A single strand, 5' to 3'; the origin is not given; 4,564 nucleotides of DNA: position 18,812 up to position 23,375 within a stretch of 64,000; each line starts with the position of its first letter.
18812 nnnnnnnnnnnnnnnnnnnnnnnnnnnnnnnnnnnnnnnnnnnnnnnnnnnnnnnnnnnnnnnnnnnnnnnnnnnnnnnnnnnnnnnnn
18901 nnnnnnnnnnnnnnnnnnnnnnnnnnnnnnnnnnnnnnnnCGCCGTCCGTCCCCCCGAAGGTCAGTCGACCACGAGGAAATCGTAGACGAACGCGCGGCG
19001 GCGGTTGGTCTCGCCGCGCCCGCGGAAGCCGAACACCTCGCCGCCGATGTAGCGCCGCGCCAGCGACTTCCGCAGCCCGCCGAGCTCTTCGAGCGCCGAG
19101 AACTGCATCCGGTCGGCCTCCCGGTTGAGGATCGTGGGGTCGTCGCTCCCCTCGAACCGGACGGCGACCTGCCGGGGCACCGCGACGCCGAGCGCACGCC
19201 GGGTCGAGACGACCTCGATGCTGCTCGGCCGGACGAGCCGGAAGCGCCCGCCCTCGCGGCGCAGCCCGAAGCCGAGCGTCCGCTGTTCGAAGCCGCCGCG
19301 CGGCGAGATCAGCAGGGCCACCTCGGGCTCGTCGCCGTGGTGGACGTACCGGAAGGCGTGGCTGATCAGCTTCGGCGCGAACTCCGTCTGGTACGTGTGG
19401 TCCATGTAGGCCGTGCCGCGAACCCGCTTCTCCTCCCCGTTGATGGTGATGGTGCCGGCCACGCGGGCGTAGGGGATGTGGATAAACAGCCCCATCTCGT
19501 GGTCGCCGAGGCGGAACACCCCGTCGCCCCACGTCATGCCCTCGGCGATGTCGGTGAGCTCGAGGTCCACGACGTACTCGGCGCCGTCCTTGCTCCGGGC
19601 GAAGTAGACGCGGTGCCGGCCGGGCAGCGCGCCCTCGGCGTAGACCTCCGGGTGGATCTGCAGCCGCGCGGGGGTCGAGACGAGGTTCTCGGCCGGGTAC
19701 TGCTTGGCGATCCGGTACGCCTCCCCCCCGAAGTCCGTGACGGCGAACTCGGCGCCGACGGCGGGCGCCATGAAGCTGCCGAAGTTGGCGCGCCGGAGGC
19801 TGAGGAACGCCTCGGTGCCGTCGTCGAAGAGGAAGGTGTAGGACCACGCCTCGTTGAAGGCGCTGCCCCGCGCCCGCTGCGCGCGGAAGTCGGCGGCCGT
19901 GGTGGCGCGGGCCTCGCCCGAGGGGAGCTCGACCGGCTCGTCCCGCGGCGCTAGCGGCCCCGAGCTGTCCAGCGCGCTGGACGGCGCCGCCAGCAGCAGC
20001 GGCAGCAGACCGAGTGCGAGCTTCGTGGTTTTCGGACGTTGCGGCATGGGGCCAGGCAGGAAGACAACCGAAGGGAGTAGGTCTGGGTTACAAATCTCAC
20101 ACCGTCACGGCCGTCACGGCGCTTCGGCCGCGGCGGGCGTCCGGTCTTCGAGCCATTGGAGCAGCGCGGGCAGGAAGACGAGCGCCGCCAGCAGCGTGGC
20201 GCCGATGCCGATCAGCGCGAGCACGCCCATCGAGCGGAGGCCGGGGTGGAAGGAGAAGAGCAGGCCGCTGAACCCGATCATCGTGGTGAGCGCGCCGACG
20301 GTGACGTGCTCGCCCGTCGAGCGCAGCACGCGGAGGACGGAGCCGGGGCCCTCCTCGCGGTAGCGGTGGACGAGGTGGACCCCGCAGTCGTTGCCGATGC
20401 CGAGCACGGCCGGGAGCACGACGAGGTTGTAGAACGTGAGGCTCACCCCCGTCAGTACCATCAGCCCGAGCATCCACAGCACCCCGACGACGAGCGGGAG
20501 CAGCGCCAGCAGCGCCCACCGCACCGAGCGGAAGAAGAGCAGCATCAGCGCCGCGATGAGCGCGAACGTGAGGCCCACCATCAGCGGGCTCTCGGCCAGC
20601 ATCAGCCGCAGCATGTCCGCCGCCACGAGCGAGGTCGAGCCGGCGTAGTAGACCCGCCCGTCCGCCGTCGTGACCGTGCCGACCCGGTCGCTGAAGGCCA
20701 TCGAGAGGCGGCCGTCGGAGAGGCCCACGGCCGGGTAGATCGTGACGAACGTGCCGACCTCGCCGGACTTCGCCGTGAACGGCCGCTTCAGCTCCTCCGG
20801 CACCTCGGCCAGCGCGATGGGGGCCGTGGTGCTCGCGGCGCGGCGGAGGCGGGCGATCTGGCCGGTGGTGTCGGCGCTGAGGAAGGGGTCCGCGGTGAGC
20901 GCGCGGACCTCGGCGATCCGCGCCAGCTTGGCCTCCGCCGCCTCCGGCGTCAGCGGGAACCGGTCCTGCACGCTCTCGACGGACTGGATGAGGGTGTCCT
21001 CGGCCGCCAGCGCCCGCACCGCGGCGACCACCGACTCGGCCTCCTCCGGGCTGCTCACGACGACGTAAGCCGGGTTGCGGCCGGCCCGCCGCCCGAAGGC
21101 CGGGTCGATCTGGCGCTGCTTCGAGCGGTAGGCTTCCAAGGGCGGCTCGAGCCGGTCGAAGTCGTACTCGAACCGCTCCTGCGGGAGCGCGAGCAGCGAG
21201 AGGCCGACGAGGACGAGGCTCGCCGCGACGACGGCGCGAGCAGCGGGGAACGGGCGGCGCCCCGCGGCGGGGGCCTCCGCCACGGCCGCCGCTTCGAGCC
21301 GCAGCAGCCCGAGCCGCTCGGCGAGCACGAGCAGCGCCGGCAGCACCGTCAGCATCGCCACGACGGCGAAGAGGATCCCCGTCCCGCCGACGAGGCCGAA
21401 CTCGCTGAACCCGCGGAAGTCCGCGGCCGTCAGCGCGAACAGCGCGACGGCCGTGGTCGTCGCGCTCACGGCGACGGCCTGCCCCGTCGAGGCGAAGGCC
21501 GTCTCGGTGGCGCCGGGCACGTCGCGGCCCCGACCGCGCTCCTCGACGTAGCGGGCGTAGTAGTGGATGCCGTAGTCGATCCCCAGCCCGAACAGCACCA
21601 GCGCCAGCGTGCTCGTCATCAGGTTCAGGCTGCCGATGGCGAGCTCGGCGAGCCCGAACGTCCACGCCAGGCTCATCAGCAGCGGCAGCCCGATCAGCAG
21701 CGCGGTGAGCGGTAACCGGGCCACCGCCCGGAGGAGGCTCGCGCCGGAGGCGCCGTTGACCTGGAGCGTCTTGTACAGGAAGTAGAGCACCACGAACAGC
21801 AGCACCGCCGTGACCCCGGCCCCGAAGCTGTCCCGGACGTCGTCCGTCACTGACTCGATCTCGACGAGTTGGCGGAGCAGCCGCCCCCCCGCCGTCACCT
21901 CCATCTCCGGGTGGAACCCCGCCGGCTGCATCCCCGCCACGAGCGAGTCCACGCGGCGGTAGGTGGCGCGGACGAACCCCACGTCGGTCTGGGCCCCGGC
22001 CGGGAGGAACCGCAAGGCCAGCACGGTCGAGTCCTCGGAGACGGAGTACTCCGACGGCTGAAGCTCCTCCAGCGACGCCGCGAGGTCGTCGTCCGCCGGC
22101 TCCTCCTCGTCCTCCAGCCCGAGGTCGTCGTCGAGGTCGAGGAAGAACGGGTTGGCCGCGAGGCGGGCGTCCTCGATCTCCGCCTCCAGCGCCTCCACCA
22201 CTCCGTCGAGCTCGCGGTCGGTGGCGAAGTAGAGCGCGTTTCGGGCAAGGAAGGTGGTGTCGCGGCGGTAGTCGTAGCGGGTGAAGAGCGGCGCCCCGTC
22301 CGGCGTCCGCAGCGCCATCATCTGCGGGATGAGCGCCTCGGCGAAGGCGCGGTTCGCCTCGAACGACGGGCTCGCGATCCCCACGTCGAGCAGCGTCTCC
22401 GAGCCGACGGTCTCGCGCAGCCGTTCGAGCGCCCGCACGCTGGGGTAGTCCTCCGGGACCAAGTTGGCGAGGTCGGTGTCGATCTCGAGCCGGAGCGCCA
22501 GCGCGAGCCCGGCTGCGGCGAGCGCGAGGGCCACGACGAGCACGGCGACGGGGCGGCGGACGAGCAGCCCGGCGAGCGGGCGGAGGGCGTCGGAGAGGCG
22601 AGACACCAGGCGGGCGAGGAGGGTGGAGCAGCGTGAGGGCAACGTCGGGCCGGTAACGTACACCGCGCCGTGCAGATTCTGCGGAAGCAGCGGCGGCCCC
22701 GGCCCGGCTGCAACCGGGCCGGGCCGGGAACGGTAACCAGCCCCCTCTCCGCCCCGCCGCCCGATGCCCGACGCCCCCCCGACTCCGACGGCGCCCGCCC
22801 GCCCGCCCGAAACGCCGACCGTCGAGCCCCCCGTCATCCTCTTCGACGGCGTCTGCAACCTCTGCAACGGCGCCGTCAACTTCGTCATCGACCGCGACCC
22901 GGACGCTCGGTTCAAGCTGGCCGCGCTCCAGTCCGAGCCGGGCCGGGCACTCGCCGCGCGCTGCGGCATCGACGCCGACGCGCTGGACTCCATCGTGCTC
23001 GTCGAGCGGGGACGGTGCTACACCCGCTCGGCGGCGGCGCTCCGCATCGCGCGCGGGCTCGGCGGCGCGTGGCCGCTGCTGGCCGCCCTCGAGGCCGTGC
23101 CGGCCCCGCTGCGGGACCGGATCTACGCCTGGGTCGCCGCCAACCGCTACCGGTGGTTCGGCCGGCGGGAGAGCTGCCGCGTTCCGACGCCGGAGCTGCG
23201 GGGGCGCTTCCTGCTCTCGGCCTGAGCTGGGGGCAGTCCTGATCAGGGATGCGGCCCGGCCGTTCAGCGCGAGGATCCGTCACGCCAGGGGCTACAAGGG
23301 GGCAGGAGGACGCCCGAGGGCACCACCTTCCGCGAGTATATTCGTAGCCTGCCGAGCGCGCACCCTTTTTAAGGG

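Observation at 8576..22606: Fourteen-kb locus combining seven transferases with membrane proteins and an MMPL exporter but no Wzx/Wzy/Wza-type machinery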

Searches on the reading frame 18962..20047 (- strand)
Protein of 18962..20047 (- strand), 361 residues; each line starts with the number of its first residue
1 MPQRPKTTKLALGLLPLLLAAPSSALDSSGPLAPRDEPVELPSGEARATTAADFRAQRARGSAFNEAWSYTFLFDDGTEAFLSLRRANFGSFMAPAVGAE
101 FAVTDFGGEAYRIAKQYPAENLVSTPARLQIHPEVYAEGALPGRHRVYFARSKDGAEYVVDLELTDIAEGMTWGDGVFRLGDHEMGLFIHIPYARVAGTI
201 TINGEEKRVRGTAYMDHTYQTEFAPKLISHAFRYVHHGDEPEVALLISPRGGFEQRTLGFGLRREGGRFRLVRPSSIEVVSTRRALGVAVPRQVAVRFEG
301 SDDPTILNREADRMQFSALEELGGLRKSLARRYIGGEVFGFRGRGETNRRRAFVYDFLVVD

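Call 8: search_protein_families(library=pfam, proteins=[window:18962-20047:-], max_evalue=0.01)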
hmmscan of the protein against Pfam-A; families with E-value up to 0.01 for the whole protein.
window:18962-20047:- (361 aa): 1 family
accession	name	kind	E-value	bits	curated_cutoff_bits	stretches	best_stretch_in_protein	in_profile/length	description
PF07143.17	CrtC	-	0.0009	20.4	22.5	1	99-220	44-167/168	CrtC N-terminal lipocalin domain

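Call 10: search_protein_families(library=pfam, proteins=[window:18962-20047:-], max_evalue=10)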
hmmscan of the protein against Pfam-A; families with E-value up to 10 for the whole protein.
window:18962-20047:- (361 aa): 3 families
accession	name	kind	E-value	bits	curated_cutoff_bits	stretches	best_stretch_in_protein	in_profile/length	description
PF07143.17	CrtC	-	0.0009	20.4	22.5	1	99-220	44-167/168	CrtC N-terminal lipocalin domain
PF10315.14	Aim19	-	0.024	15.4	29.5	1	60-88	69-97/119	Altered inheritance of mitochondria protein 19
PF08622.16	Svf1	-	0.33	11.4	25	1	148-212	84-154/163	Svf1-like N-terminal lipocalin domain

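Call 11: search_protein_families(library=ncbifam, proteins=[window:18962-20047:-], max_evalue=0.01)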
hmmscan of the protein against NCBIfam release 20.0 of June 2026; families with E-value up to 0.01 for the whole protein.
window:18962-20047:- (361 aa): 0 families

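Call 15: search_solved_structures(query=window:18962-20047:-, max_evalue=1)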
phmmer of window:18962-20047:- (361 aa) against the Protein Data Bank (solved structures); distinct sequences matched with E-value up to 1: 4.
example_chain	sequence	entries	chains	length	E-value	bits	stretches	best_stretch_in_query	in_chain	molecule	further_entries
2ich_A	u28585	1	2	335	0.044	16.1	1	182-279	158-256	Putative AttH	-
8r8d_B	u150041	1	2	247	0.39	12.9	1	23-88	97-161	Coagulation factor XII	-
4xe4_A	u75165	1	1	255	0.41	12.9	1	23-88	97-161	Coagulation factor XII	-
4xde_A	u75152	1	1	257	0.41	12.8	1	23-88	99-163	Coagulation factor XII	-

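Call 77: find_related_loci(query=window:18962-20047:-, collection=metagenome_contigs, flank=8000)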
Query window:18962-20047:- (361 aa) in metagenome_contigs; peptide patterns used: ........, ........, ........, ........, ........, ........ (x = any residue, [..] = any of these).
316 stretches matched a pattern; 6 encode a relative of the query (tblastn E <= 1e-3); 6 distinct loci.
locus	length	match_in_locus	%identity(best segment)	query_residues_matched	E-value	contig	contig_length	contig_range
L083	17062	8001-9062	37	14-360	7e-77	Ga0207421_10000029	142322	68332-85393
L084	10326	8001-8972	37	41-360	1e-73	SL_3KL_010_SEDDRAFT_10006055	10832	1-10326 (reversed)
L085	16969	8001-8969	35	39-361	7e-64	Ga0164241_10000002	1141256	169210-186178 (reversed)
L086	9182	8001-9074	31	7-360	4e-62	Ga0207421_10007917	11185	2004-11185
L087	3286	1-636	48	132-345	4e-60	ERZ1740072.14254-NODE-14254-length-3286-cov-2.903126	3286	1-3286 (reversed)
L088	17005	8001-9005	30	37-361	2e-50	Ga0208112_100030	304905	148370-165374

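Call 81: search_protein_families(library=pfam, proteins=[L083:927-2177:+, L083:2841-4448:-, L083:4372-5121:-, L083:9220-10326:+, L083:11852-13369:-, L083:13438-14403:-, L083:14405-16030:-, L088:9037-10116:+, L088:11169-12296:+, L088:4133-4867:-], max_evalue=0.001)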
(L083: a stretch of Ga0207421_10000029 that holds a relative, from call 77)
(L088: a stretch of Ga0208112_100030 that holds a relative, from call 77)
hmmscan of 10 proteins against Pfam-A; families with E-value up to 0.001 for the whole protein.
L083:927-2177:+ (416 aa): 1 family
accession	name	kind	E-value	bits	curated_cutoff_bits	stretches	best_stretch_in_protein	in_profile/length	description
PF00180.25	Iso_dh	-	6.1e-95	318.8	27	1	31-411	2-348/348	Isocitrate/isopropylmalate dehydrogenase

L083:2841-4448:- (535 aa): 6 families
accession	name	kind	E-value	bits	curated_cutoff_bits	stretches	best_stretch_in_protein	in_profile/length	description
PF13365.12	Trypsin_2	-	3.9e-33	115.6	27.6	1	143-281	1-144/144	Trypsin-like peptidase domain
PF13180.12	PDZ_2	-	2.3e-24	85.9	27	2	321-408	2-77/80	PDZ domain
PF00089.32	Trypsin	-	2.2e-23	83.7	20.6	1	140-304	24-216/220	Trypsin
PF00595.29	PDZ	-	8.4e-21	74.6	23.2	2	315-398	6-80/81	PDZ domain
PF17820.7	PDZ_6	-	3.1e-16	59.3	27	2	347-400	2-54/54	PDZ domain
PF10459.15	Peptidase_S46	-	1.2e-05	24.7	22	0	141-163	47-69/698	Peptidase S46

L083:4372-5121:- (249 aa): 2 families
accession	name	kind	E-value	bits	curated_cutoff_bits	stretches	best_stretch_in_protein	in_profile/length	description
PF11967.14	RecO_N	-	4.4e-20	71.9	27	1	1-76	1-76/80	Recombination protein O N terminal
PF02565.21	RecO_C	-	5.5e-10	39.7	22.1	1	85-239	2-154/157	Recombination protein O C terminal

L083:9220-10326:+ (368 aa): 3 families
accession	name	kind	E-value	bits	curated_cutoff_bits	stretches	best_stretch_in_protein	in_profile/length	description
PF00534.26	Glycos_transf_1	-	2.3e-08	34.2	26.4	1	237-331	73-171/172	Glycosyl transferases group 1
PF13524.12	Glyco_trans_1_2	-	7.9e-07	29.6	25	1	216-341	10-137/144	Glycosyl transferase-like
PF13692.12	Glyco_trans_1_4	-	9.3e-07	29.6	27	1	214-316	27-140/142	Glycosyl transferases group 1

L083:11852-13369:- (505 aa): 1 family
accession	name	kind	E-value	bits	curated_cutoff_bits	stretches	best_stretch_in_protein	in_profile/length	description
PF02321.23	OEP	-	9.4e-33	114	22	2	304-490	5-185/187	Outer membrane efflux protein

L083:13438-14403:- (321 aa): 1 family
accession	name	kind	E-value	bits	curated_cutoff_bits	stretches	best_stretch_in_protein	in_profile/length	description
PF00231.24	ATP-synt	-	3.8e-100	335.7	39.9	1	3-319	1-285/285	ATP synthase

L083:14405-16030:- (541 aa): 4 families
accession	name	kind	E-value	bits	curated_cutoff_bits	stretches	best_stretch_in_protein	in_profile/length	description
PF00006.31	ATP-synt_ab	-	1e-78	264.3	29.5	1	158-396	1-213/213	ATP synthase alpha/beta family, nucleotide-binding domain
PF00306.32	ATP-synt_ab_C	-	4.7e-42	143.7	27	1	403-524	1-122/126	ATP synthase alpha/beta chain, C terminal domain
PF02874.29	ATP-synt_ab_N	-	4e-16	59.7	20.9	1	29-99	5-68/69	ATP synthase alpha/beta family, beta-barrel domain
PF09378.16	HAS-barrel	-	2.5e-06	27.9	25.2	1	29-98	5-90/90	HAS barrel domain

L088:9037-10116:+ (359 aa): 2 families
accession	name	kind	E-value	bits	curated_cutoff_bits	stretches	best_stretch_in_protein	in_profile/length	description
PF00534.26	Glycos_transf_1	-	2.1e-12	47.4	26.4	1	184-299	3-131/172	Glycosyl transferases group 1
PF13692.12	Glyco_trans_1_4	-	1.1e-08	35.9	27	1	199-291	4-107/142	Glycosyl transferases group 1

L088:11169-12296:+ (375 aa): 2 families
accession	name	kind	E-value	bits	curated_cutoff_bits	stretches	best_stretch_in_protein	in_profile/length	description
PF01118.30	Semialdhyde_dh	-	1.6e-36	125.8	26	1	28-152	1-119/121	Semialdehyde dehydrogenase, NAD binding domain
PF02774.23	Semialdhyde_dhC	-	1.9e-32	113.3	26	1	182-355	1-183/184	Semialdehyde dehydrogenase, dimerisation domain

L088:4133-4867:- (244 aa): 1 family
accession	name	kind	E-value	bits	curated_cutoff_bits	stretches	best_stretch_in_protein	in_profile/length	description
PF19193.6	Tectonin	-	1.1e-20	74.4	30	1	86-243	12-182/216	Tectonin domain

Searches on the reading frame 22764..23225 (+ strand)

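Call 8: search_protein_families(library=pfam, proteins=[window:22764-23225:+], max_evalue=0.01)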
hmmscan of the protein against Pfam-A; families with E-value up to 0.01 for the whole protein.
window:22764-23225:+ (153 aa): 1 family
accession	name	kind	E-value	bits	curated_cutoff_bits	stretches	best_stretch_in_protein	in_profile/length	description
PF04134.17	DCC1-like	-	3.1e-33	115.8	27.8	1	25-134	1-113/113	DCC1-like thiol-disulfide oxidoreductase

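Call 11: search_protein_families(library=ncbifam, proteins=[window:22764-23225:+], max_evalue=0.01)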
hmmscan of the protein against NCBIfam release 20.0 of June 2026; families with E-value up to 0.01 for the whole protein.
window:22764-23225:+ (153 aa): 0 families
